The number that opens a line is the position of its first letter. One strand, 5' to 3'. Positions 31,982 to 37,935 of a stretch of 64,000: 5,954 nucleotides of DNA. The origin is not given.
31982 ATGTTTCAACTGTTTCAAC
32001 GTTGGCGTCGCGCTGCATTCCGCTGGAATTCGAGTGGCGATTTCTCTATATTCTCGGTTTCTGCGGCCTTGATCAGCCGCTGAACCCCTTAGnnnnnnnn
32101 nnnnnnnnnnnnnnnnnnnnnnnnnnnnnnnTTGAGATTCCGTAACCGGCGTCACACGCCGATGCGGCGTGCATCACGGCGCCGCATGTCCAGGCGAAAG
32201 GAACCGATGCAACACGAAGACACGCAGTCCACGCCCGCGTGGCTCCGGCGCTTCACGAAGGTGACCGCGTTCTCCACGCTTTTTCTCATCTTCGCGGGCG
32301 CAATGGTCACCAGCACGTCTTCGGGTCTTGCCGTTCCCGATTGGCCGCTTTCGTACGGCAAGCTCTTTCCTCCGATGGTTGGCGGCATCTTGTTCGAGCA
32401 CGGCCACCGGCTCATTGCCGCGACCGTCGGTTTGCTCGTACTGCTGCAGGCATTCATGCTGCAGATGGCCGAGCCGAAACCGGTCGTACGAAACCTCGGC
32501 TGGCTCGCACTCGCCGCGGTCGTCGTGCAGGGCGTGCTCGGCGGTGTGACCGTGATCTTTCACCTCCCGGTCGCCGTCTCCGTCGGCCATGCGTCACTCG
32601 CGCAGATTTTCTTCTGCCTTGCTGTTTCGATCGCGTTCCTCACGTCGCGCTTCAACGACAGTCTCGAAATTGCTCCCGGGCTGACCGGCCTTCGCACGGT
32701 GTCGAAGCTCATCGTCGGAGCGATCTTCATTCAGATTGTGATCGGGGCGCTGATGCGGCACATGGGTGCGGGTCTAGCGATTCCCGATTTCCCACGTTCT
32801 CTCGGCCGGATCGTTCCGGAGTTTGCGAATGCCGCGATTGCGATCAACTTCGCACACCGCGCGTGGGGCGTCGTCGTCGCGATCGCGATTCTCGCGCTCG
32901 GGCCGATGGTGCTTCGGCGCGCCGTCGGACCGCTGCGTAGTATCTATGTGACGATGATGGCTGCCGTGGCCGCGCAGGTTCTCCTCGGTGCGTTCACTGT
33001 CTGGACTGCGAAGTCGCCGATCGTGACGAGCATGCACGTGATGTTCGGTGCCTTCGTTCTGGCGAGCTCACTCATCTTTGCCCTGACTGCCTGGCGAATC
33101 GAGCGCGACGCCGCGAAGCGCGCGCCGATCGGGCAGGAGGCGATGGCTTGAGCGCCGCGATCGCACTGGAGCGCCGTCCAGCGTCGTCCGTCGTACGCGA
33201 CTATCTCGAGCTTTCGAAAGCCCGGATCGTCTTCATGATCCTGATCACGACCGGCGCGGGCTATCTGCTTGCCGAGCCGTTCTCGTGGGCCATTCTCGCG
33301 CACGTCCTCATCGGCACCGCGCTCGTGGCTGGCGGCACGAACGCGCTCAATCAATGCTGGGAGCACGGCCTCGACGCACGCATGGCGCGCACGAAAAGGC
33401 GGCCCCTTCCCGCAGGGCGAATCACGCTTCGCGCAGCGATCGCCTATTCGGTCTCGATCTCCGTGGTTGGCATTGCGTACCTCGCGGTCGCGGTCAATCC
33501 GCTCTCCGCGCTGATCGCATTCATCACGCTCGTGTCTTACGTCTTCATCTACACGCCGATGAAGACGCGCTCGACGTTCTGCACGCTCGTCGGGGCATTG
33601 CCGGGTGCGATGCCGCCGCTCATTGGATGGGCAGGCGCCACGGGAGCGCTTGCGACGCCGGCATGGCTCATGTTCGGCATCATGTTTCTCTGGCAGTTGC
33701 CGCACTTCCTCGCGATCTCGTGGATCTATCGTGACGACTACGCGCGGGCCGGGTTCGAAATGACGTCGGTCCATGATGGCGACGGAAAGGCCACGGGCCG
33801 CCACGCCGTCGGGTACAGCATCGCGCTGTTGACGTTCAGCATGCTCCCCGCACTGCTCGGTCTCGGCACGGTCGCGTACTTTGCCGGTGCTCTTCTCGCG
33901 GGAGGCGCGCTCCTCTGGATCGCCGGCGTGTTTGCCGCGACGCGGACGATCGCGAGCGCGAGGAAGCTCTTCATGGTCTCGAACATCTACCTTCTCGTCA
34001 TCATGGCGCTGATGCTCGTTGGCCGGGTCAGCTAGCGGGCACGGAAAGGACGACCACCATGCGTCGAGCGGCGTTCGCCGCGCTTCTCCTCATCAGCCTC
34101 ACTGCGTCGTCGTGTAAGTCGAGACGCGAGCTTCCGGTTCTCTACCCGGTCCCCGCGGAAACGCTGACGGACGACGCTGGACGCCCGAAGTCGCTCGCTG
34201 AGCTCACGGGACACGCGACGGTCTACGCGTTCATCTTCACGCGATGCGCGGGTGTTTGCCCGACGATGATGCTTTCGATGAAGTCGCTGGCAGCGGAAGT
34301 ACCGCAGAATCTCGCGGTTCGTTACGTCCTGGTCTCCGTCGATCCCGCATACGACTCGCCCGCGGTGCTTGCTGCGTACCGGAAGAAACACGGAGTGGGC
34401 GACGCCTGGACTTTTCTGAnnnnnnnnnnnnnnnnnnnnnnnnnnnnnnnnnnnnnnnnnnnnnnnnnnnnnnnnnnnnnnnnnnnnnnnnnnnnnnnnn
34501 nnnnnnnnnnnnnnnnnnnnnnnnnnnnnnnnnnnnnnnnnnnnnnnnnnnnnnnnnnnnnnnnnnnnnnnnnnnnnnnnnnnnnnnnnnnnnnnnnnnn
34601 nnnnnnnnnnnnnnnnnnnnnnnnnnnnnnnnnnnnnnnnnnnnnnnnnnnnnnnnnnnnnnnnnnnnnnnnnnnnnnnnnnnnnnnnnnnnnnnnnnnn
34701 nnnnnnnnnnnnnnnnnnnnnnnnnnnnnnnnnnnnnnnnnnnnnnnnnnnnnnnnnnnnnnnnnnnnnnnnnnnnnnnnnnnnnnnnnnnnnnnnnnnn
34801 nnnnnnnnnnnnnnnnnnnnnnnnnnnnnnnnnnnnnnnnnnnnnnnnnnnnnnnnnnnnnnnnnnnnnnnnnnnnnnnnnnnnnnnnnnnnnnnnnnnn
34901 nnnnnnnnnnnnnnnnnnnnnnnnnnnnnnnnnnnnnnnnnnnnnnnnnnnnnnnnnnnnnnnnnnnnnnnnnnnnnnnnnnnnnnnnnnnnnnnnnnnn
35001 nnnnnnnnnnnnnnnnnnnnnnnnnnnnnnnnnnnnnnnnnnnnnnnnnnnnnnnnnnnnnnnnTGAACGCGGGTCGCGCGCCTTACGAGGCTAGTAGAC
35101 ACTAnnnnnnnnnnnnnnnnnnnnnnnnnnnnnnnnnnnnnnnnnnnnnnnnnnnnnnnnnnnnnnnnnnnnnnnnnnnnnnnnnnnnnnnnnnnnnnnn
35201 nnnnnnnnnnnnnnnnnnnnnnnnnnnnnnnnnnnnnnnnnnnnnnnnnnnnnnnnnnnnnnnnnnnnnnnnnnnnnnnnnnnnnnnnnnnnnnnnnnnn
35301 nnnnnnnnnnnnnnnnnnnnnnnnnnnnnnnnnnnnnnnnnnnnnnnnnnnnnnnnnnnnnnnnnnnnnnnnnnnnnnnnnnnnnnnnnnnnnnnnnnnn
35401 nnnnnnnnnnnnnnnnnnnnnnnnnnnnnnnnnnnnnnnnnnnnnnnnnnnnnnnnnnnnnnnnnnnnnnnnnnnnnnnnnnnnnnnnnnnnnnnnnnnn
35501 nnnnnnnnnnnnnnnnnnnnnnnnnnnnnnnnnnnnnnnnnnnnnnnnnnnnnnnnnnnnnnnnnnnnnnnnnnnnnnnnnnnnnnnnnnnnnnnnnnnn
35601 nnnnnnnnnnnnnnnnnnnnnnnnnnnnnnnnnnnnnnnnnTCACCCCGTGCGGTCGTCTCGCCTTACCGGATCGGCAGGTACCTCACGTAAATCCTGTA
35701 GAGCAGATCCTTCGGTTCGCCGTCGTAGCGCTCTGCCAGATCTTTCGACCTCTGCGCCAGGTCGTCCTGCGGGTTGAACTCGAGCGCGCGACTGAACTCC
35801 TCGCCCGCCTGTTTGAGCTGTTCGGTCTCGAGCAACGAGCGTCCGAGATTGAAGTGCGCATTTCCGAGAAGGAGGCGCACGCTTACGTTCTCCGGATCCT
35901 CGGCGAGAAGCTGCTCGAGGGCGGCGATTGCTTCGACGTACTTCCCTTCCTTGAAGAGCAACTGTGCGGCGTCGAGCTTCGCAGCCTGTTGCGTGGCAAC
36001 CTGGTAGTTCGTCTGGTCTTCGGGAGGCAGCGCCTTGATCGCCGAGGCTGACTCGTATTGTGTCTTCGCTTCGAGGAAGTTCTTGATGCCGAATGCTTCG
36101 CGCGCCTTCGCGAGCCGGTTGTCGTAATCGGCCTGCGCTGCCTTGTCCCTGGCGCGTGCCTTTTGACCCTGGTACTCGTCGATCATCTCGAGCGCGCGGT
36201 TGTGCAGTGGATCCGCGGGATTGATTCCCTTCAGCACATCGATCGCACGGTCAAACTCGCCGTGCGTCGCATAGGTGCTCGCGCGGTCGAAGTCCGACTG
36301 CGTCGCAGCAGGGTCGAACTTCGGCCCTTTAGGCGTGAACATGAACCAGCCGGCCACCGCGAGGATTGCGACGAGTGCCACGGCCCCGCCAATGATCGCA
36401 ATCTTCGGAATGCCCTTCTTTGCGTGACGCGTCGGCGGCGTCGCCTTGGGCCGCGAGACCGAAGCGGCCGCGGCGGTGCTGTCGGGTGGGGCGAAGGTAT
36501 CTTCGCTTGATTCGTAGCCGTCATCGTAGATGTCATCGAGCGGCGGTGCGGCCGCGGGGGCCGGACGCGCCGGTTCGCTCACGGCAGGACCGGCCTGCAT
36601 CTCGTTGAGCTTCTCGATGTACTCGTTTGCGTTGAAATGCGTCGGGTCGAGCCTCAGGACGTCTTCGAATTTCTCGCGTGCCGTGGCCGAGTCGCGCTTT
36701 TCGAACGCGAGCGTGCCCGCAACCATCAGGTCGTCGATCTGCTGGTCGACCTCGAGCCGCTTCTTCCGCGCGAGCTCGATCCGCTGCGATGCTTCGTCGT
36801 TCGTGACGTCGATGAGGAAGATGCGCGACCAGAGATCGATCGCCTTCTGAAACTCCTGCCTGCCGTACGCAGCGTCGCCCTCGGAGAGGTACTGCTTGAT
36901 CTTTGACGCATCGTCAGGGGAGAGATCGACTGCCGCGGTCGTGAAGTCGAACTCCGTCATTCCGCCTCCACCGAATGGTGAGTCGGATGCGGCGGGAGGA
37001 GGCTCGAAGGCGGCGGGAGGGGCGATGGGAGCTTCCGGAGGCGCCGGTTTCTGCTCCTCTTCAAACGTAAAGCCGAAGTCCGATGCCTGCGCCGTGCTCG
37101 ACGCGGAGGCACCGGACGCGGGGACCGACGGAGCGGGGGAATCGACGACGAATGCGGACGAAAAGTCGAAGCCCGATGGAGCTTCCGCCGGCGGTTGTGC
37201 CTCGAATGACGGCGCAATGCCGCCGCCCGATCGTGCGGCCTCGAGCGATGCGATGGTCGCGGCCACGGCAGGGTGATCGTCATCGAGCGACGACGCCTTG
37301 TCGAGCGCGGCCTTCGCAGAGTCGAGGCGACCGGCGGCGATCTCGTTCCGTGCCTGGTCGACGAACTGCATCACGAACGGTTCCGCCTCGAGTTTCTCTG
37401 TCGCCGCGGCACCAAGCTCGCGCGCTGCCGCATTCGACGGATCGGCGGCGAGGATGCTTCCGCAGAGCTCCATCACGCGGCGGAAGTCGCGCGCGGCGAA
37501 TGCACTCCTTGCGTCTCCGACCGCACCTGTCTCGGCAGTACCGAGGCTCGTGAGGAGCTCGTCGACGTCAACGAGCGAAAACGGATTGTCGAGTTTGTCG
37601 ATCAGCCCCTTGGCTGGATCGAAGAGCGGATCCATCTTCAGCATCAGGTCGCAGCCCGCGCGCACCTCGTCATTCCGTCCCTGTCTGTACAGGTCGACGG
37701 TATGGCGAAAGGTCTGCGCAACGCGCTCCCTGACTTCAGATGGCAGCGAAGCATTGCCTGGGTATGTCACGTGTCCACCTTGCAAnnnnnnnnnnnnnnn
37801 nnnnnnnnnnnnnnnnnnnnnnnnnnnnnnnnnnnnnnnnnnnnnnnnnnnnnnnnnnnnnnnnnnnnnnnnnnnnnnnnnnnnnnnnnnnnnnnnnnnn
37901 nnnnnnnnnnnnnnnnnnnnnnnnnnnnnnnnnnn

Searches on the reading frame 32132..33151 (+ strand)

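Call 5: search_protein_families(library=pfam, proteins=[window:32132-33151:+], max_evalue=0.001)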
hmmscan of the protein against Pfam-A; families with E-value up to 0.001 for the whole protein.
window:32132-33151:+ (339 aa): 1 family
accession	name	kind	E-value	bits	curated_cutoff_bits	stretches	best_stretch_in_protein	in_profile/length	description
PF02628.20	COX15-CtaA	-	2.8e-33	115.7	29.9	2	87-312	76-320/322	Cytochrome oxidase assembly protein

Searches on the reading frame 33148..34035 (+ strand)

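Call 5: search_protein_families(library=pfam, proteins=[window:33148-34035:+], max_evalue=0.001)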
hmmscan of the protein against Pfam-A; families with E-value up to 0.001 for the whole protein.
window:33148-34035:+ (295 aa): 1 family
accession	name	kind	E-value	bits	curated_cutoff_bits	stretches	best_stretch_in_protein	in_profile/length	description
PF01040.23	UbiA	-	8.5e-52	176.4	34.2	1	32-277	2-247/250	UbiA prenyltransferase family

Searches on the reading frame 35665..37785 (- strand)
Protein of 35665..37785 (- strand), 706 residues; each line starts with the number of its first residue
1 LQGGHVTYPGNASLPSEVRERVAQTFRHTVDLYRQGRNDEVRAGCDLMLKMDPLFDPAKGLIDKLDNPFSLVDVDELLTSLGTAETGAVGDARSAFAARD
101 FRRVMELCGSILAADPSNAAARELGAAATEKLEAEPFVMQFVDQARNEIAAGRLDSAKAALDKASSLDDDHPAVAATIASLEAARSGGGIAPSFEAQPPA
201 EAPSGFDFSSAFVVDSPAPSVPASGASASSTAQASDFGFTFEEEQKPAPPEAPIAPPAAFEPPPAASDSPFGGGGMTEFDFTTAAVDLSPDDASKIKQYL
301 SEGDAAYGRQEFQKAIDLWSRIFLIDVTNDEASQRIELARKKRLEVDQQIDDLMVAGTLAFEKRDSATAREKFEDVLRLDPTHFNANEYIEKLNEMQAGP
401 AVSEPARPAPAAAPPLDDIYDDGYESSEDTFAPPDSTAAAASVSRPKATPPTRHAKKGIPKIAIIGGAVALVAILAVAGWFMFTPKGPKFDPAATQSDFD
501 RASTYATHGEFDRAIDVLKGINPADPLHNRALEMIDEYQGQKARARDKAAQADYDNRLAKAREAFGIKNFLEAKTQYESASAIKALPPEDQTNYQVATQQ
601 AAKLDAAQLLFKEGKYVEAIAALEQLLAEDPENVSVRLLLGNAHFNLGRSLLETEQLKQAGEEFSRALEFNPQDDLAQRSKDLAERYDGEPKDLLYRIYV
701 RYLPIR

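Call 5: search_protein_families(library=pfam, proteins=[window:35665-37785:-], max_evalue=0.001)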
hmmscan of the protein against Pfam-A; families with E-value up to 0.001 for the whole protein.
window:35665-37785:- (706 aa): 14 families
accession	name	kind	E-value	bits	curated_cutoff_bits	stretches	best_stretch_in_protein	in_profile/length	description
PF07719.23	TPR_2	-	1.8e-16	59.3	27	1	642-674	2-34/34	Tetratricopeptide repeat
PF14559.12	TPR_19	-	3.3e-16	59.8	25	1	610-678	1-62/68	Tetratricopeptide repeat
PF13428.12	TPR_14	-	2.9e-12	46.4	23.5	1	602-642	3-43/44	Tetratricopeptide repeat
PF00515.34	TPR_1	-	8.2e-11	41.7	27.8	0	642-674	2-34/34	Tetratricopeptide repeat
PF13432.12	TPR_16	-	1e-10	42.3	32.7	1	604-649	1-46/65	Tetratricopeptide repeat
PF13181.12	TPR_8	-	6.5e-09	35.7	25.7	0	643-674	3-34/34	Tetratricopeptide repeat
PF13414.12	TPR_11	-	1.2e-08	34.9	26.8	1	608-648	2-42/42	TPR repeat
PF14863.12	Alkyl_sulf_dimr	-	3.2e-07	31.3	26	1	88-133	72-117/139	Alkyl sulfatase dimerisation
PF25064.1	ARM_TT21_5th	-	1.4e-05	25.8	27.8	0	606-695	7-92/117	TT21 fifth ARM repeats domain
PF12895.13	ANAPC3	-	2.1e-05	25.2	27.2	0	607-649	30-71/82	Anaphase-promoting complex, cyclosome, subunit 3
PF13174.12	TPR_6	-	0.00026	21.9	26.3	0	602-632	2-32/33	Tetratricopeptide repeat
PF23914.1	TPR_CcmH_CycH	-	0.00036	20.8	42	0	599-675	83-155/158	Cytochrome c-type biogenesis protein H TPR domain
PF24575.1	TPR_Slam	-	0.00049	20.9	35.2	1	568-646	16-93/104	Surface lipoprotein assembly modifier, N-terminal TPR repeats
PF13424.12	TPR_12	-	0.00049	20.7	30.1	1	604-670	6-74/77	Tetratricopeptide repeat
